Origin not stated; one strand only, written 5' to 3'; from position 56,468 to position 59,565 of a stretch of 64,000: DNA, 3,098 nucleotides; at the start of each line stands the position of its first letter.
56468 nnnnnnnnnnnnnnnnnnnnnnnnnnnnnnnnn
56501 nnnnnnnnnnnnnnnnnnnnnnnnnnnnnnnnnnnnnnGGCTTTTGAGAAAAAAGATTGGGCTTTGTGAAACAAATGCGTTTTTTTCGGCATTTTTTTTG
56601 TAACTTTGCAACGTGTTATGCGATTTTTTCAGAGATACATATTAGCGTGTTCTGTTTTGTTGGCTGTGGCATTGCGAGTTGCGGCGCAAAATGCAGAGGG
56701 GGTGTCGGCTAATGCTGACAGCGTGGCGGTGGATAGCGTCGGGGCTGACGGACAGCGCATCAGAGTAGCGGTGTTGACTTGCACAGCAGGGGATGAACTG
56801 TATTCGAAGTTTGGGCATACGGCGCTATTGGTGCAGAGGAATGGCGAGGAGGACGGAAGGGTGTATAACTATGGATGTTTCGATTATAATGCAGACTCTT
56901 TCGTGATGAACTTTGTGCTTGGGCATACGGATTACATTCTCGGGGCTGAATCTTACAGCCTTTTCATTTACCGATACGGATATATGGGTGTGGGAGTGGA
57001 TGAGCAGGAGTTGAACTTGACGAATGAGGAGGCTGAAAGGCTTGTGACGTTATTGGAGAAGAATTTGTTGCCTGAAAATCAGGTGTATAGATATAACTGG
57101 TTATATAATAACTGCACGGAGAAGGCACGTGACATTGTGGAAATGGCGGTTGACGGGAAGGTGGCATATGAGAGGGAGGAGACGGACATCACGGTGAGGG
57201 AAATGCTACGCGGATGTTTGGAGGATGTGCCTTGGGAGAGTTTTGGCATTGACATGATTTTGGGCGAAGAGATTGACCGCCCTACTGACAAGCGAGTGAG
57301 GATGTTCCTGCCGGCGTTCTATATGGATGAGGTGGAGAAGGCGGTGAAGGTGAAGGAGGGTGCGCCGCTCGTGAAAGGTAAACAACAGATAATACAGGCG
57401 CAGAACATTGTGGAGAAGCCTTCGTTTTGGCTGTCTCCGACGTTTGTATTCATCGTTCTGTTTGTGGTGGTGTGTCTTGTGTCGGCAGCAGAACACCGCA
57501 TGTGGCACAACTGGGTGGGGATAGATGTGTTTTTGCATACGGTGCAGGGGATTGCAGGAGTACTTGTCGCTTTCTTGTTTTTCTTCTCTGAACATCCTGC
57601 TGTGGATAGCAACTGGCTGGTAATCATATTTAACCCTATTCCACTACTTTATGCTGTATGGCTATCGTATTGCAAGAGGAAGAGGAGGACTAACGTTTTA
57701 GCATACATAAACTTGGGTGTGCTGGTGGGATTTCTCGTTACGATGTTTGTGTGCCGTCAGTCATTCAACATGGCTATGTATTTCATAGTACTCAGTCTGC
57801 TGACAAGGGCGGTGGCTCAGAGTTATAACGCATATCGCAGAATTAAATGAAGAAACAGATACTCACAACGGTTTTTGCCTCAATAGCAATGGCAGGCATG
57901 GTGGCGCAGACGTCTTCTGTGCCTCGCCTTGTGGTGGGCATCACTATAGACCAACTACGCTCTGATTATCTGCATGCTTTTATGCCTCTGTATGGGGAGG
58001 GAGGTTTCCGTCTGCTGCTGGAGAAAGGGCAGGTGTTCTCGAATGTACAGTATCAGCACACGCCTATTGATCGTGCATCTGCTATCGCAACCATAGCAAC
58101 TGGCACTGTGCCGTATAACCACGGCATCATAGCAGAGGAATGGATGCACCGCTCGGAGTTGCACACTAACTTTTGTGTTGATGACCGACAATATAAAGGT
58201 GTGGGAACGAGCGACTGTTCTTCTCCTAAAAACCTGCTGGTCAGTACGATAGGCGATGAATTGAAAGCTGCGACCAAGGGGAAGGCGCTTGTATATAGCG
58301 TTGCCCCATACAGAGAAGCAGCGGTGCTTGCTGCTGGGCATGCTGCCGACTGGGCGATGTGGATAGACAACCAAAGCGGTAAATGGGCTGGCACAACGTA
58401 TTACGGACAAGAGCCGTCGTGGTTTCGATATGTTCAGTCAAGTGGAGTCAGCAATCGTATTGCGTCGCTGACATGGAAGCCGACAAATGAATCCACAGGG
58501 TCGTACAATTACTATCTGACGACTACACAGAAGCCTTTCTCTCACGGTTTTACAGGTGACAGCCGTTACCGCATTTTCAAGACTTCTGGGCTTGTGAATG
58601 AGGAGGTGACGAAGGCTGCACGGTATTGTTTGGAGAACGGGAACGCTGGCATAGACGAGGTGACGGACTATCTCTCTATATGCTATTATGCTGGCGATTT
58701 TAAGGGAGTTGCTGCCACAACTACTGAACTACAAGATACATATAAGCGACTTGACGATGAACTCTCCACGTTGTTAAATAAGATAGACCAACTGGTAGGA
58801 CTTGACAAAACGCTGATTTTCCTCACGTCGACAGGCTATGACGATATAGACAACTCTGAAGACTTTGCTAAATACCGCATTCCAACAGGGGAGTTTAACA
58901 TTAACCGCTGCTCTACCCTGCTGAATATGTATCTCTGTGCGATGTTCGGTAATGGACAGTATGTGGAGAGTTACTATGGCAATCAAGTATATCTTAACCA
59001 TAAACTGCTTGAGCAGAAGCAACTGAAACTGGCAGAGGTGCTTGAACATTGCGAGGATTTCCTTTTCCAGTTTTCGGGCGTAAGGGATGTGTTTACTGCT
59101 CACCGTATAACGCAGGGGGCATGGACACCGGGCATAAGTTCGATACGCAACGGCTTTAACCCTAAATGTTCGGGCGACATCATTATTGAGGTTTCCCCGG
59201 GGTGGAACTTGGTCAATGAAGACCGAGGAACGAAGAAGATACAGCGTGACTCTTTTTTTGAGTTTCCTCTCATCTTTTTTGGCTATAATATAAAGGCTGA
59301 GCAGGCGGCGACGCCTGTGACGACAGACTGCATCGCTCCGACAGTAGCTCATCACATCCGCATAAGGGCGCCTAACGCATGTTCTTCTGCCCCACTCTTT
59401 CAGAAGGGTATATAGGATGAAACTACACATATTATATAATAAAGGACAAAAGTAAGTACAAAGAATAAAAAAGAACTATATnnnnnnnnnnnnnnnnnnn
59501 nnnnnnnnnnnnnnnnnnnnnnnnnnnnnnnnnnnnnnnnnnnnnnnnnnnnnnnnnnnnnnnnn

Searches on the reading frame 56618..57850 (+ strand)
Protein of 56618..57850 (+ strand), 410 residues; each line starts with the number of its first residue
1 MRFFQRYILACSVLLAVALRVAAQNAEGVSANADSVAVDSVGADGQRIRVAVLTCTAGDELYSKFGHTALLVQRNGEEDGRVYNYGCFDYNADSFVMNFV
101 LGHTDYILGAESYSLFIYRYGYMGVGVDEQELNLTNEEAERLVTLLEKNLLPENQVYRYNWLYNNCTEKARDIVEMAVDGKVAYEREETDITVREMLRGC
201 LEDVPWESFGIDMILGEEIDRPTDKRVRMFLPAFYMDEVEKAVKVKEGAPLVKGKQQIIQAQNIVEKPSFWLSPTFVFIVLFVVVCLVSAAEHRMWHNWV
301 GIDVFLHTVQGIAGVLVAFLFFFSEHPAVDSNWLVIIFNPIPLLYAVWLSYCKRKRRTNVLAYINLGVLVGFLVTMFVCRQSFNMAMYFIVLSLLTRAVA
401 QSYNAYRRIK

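Call 91: search_protein_families(library=pfam, proteins=[window:56618-57850:+], max_evalue=0.00001)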
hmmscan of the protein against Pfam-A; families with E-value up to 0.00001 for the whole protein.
window:56618-57850:+ (410 aa): 2 families
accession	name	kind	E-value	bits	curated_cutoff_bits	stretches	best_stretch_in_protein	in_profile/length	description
PF25221.1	5TMH_Lnb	-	2.2e-32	112.5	25.2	1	269-407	4-142/144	Lnb transmembrane domain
PF13387.12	Lnb_N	-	1e-25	90.8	22.2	1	44-198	10-174/175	Lnb N-terminal periplasmic domain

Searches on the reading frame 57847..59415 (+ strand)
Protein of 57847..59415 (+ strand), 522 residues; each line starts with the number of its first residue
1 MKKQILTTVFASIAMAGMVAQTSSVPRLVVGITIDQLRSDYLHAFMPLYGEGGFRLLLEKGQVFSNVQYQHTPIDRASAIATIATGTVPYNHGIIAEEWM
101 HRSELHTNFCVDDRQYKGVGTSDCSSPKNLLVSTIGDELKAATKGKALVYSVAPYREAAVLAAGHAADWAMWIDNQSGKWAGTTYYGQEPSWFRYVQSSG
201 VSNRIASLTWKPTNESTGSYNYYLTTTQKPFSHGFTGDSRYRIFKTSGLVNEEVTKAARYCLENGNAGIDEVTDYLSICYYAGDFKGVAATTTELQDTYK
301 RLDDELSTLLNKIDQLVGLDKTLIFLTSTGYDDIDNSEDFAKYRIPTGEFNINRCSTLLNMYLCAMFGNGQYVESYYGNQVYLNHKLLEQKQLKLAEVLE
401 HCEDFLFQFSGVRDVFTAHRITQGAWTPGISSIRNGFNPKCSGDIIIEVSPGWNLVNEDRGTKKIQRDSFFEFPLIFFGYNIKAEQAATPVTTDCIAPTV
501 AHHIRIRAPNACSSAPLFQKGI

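Call 91: search_protein_families(library=pfam, proteins=[window:57847-59415:+], max_evalue=0.00001)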
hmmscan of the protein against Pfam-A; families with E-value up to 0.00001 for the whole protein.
window:57847-59415:+ (522 aa): 1 family
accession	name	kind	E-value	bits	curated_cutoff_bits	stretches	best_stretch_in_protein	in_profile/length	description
PF01663.27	Phosphodiest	-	1.7e-23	84.2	23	1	29-462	1-330/342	Type I phosphodiesterase / nucleotide pyrophosphatase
